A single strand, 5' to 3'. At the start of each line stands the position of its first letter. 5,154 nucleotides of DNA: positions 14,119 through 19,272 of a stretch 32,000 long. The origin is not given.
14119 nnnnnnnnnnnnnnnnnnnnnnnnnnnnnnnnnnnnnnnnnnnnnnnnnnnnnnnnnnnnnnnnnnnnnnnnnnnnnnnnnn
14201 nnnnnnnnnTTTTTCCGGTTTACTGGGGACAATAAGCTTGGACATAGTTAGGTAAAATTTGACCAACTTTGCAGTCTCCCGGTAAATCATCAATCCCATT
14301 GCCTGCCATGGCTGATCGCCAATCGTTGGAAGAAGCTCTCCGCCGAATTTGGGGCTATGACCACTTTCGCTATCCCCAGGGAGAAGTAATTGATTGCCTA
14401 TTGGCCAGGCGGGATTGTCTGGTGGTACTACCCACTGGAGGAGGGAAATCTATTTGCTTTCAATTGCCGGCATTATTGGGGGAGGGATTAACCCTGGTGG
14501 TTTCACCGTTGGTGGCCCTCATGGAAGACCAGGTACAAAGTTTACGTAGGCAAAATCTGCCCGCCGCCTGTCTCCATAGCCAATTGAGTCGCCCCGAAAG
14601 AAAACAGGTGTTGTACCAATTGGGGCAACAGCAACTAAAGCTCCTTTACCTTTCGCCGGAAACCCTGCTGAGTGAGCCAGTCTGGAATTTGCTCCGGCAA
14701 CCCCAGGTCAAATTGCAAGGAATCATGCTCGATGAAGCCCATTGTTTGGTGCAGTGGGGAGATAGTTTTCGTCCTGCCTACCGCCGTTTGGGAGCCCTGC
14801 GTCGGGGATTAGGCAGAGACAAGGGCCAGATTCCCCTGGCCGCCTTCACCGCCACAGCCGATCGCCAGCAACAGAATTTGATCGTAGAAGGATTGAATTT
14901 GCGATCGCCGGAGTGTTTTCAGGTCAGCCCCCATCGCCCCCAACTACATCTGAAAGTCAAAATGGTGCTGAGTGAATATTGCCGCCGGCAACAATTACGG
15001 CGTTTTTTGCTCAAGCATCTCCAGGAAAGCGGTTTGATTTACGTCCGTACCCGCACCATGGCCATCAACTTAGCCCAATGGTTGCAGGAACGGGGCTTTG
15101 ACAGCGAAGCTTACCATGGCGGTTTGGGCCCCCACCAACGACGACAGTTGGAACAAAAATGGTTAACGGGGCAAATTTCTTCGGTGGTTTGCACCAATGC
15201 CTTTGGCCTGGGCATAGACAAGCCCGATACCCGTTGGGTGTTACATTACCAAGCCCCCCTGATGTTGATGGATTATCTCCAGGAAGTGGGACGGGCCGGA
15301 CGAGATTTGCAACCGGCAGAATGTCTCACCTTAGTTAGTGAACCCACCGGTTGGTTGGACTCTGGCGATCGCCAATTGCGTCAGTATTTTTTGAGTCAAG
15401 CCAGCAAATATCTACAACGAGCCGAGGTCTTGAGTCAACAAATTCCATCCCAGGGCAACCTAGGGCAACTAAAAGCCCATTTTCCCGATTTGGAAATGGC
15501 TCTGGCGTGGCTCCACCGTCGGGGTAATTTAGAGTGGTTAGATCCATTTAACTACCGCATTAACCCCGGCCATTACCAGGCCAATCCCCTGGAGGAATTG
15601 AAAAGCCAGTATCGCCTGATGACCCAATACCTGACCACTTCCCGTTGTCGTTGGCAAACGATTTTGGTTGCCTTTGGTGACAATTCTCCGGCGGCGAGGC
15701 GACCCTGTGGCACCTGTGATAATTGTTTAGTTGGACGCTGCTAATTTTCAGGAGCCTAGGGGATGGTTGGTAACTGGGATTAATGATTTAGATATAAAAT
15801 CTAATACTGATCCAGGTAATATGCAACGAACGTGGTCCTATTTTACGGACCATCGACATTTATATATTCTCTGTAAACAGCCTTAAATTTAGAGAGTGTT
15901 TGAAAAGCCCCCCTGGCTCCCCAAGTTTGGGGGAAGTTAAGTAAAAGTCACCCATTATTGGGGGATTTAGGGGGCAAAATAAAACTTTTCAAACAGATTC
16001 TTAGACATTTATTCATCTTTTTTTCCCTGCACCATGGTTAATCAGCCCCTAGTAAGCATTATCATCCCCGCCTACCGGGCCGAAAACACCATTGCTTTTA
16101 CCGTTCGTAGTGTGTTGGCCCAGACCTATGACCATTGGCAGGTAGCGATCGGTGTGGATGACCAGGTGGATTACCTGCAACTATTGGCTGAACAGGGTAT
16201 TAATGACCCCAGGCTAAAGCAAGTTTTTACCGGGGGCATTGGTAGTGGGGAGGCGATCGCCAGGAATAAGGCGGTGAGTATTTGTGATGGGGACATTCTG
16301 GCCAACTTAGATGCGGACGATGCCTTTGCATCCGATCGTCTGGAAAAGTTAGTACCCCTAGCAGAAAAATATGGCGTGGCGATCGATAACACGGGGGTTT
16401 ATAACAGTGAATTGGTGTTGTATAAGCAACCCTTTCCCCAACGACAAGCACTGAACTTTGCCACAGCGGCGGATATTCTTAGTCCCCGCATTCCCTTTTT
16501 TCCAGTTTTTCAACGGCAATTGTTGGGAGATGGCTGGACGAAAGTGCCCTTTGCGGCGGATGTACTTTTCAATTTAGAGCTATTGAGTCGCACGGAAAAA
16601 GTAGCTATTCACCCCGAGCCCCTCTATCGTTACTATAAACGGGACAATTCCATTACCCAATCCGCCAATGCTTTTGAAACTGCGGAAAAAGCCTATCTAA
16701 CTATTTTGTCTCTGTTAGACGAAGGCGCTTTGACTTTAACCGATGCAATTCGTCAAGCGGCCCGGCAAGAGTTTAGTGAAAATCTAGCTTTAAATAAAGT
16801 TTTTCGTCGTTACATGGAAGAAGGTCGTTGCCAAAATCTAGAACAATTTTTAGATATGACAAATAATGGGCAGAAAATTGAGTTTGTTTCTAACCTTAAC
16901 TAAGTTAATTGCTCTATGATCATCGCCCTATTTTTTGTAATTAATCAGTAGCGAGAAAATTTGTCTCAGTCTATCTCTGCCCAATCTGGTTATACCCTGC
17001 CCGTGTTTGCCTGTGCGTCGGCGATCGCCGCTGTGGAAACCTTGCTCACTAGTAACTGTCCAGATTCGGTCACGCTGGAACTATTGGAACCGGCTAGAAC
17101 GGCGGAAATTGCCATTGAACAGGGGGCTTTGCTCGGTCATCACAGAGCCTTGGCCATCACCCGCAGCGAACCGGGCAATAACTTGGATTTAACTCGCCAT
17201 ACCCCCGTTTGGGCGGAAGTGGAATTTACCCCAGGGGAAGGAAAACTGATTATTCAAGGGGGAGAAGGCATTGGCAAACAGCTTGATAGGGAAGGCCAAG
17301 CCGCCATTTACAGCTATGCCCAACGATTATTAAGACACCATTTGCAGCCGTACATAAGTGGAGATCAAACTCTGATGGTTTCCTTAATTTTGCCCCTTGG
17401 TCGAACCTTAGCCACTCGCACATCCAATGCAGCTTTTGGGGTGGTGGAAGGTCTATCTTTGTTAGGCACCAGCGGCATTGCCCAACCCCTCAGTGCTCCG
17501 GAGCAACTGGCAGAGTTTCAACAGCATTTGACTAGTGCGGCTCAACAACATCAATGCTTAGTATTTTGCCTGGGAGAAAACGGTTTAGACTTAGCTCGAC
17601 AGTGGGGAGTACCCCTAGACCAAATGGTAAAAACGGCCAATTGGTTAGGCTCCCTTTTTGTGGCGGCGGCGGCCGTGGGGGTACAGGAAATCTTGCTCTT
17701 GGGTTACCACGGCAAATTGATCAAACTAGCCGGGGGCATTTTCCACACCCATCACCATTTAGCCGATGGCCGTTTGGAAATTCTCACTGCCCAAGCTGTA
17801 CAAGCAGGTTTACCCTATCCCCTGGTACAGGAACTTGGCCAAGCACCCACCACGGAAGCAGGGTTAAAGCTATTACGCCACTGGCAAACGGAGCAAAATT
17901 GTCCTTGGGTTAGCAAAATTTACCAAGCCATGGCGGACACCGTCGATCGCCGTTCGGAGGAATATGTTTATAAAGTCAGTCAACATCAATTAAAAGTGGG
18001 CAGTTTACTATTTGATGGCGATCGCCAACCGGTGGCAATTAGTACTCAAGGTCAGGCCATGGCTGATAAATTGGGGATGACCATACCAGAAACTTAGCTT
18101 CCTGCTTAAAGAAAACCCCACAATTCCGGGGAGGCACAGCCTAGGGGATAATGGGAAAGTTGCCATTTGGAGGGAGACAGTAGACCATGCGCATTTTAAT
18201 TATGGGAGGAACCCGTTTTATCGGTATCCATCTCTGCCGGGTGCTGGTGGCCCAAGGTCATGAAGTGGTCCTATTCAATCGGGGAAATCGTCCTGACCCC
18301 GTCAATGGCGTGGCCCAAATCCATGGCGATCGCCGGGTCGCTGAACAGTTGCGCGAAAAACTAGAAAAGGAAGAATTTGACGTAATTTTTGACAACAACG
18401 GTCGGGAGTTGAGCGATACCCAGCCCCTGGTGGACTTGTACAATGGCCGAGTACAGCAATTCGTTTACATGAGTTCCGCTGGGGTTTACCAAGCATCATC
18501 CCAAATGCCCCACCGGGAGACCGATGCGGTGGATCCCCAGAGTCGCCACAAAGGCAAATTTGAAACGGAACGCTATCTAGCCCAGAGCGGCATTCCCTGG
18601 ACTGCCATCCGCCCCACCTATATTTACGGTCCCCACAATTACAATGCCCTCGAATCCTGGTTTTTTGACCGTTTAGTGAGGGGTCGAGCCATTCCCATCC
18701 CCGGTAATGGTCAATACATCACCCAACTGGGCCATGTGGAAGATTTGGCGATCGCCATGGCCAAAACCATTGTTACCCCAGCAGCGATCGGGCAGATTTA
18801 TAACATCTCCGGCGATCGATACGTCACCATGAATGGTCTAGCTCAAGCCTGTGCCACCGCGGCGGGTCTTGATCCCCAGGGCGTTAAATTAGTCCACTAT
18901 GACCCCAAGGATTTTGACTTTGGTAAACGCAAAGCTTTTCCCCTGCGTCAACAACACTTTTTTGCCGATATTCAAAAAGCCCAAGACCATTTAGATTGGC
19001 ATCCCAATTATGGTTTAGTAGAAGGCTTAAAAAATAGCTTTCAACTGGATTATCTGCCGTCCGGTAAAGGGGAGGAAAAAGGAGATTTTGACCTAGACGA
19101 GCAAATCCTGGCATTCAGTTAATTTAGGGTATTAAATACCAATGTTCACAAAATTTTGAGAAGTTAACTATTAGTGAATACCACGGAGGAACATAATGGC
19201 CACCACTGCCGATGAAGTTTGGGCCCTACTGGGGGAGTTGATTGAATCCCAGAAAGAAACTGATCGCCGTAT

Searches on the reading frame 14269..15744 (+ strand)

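Call 79: search_protein_families(library=pfam, proteins=[window:14269-15744:+], max_evalue=0.01)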
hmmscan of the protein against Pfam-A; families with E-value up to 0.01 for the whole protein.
window:14269-15744:+ (491 aa): 3 families
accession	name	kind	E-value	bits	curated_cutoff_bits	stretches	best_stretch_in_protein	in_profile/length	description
PF00270.35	DEAD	-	5e-23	82.1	26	1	37-203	4-166/167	DEAD/DEAH box helicase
PF00271.37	Helicase_C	-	2.2e-21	76.6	23.5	1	241-345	4-108/110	Helicase conserved C-terminal domain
PF16124.10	RecQ_Zn_bind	-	1.1e-09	39.3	25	1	446-487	26-66/66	RecQ zinc-binding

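Call 80: search_protein_families(library=padloc, proteins=[window:14269-15744:+], max_evalue=0.001)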
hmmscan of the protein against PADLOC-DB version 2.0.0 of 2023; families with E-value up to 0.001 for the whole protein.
window:14269-15744:+ (491 aa): 28 families (the best 25 are shown)
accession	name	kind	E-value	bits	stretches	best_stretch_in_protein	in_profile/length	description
PDLC02864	DpdF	-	1.6e-108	362.1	1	16-354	6-336/610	DpdF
PDLC02861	DpdF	-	7.5e-108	359.4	1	15-357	11-344/611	DpdF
PDLC02870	DpdF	-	1.2e-95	319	2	24-356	5-330/534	DpdF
PDLC03928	PsyrT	-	5.7e-94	313.7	1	17-487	5-477/689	-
PDLC02865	DpdF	-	4.9e-65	217.9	1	19-490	746-1214/1499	DpdF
PDLC02859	DpdF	-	1.8e-60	203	1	25-356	93-425/545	DpdF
PDLC02855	DpdF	-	3.6e-40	136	1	46-352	154-475/825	DpdF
PDLC01089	C3a193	-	1.4e-38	130.9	1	48-349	268-585/983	poss. alt. Cas3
PDLC02872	DpdF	-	9.2e-38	128.3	1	50-352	178-501/859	DpdF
PDLC02868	DpdF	-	2.9e-35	119.3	2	19-199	325-507/1078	DpdF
PDLC02857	DpdF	-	3e-35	119.5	1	51-353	200-535/911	DpdF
PDLC02867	DpdF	-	2.5e-30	103.5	1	50-353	157-475/855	DpdF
PDLC02863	DpdF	-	1e-27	95.1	1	206-356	6-154/488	DpdF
PDLC02862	DpdF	-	3.4e-26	89.4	1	50-383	138-487/811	DpdF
PDLC02858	DpdF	-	7e-24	82.3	1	33-358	152-476/504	DpdF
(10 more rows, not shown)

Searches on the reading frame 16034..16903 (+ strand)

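Call 79: search_protein_families(library=pfam, proteins=[window:16034-16903:+], max_evalue=0.01)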
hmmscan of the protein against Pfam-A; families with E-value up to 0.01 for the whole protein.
window:16034-16903:+ (289 aa): 3 families
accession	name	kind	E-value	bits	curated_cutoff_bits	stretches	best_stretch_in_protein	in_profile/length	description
PF00535.33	Glycos_transf_2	-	8.7e-26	91.3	23.3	1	8-164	1-164/168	Glycosyl transferase family 2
PF13641.12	Glyco_tranf_2_3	-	1.5e-07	32.2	27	1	5-117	2-118/230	Glycosyltransferase like family 2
PF10111.15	Glyco_tranf_2_2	-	0.00017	21.7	27.3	1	9-111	2-107/276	Glycosyltransferase like family 2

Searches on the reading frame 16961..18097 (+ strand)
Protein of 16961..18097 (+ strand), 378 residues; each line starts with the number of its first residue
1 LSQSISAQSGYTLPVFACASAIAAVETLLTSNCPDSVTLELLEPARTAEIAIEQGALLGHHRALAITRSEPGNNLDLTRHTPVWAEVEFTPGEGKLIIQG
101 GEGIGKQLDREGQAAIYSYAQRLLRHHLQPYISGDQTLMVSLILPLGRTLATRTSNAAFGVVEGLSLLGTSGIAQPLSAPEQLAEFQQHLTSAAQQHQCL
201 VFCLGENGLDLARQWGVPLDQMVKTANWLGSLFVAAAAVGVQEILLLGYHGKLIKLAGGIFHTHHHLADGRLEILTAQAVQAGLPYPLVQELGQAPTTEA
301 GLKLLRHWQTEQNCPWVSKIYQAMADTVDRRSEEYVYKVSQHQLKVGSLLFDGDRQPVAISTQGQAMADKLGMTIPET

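Call 79: search_protein_families(library=pfam, proteins=[window:16961-18097:+], max_evalue=0.01)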
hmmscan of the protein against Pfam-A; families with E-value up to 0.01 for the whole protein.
window:16961-18097:+ (378 aa): 1 family
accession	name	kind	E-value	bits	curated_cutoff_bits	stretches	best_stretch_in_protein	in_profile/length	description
PF01888.22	CbiD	-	8e-68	228.9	25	1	8-259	2-254/254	CbiD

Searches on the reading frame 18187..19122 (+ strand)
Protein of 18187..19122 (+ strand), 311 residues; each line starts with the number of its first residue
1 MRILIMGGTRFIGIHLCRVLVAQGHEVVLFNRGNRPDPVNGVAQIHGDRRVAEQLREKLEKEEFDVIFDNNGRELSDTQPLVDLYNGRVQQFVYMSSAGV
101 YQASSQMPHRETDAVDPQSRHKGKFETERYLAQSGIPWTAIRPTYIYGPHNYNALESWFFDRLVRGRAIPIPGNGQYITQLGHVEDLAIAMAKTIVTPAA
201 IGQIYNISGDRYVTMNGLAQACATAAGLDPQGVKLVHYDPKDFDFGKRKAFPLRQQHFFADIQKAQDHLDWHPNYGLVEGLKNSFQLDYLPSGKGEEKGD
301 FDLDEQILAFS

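Call 79: search_protein_families(library=pfam, proteins=[window:18187-19122:+], max_evalue=0.01)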
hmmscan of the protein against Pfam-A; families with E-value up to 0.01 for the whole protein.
window:18187-19122:+ (311 aa): 7 families
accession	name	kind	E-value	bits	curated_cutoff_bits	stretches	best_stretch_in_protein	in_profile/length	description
PF01370.27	Epimerase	-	3.4e-22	79.5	20.9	1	3-207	1-239/240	NAD dependent epimerase/dehydratase family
PF13460.12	NAD_binding_10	-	1.4e-11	45.1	27.2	1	7-146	1-146/184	NAD(P)H-binding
PF16363.11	GDP_Man_Dehyd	-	9e-11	42.2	27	2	91-282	123-330/332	GDP-mannose 4,6 dehydratase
PF04321.23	RmlD_sub_bind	-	5.2e-10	39.3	27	1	90-235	94-240/287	RmlD substrate binding domain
PF05368.20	NmrA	-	1.9e-06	28.2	27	1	2-227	4-235/298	NmrA-like family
PF01073.25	3Beta_HSD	-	0.0022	17.5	22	0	138-197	173-234/280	3-beta hydroxysteroid dehydrogenase/isomerase family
PF00106.31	adh_short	-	0.0084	16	26.6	0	3-35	3-35/195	short chain dehydrogenase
